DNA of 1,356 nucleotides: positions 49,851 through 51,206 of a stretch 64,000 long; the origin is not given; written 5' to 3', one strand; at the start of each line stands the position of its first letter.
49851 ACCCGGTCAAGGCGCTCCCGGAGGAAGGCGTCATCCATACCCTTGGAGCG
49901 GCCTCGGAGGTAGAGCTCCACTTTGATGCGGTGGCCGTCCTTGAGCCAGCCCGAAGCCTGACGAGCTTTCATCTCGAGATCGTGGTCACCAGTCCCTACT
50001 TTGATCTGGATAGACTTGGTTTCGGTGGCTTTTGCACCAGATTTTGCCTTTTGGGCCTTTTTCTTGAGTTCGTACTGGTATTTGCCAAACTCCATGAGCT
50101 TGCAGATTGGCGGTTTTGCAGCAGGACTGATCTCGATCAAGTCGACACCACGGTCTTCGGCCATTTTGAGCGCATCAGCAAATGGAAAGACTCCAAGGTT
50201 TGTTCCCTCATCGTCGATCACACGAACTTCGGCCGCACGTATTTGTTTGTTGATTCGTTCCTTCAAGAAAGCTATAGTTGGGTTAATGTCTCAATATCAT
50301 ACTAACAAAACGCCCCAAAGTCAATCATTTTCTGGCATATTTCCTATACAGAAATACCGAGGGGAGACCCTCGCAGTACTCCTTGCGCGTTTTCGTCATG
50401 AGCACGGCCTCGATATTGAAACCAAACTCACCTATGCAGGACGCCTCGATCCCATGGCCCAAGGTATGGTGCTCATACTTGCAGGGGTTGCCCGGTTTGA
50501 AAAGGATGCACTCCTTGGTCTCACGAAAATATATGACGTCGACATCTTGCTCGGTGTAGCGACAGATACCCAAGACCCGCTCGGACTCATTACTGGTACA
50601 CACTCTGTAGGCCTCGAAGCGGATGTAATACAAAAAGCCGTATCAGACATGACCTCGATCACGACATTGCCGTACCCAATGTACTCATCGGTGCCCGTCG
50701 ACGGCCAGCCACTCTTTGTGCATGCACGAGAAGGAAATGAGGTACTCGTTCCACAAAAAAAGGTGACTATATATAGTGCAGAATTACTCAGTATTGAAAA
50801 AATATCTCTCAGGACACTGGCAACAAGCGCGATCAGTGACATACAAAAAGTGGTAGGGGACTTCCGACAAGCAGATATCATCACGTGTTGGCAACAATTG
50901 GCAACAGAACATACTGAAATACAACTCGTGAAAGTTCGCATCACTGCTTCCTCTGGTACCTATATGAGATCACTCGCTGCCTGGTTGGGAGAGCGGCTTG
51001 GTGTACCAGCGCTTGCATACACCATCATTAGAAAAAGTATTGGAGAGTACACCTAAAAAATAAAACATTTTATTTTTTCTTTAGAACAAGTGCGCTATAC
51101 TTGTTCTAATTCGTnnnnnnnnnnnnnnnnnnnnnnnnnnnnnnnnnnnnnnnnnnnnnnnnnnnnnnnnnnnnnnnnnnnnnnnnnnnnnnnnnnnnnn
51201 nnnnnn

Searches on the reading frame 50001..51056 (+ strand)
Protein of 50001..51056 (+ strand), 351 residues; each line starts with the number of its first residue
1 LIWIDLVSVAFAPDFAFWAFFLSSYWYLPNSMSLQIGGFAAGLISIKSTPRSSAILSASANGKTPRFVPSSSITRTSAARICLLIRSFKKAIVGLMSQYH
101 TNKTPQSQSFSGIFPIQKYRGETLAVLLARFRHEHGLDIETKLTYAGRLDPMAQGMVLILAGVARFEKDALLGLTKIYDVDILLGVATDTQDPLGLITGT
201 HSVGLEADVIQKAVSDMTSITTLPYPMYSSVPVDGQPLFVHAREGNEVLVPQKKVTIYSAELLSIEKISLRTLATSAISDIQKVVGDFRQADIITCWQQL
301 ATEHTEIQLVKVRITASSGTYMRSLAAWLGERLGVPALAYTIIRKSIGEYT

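Call 49: search_protein_families(library=pfam, proteins=[window:50001-51056:+], max_evalue=0.001)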
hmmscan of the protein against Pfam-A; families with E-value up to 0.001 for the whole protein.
window:50001-51056:+ (351 aa): 1 family
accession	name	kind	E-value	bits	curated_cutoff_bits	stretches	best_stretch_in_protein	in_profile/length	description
PF01509.24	TruB_N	-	6.4e-23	82.2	27.3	1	141-268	7-135/149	TruB family pseudouridylate synthase (N terminal domain)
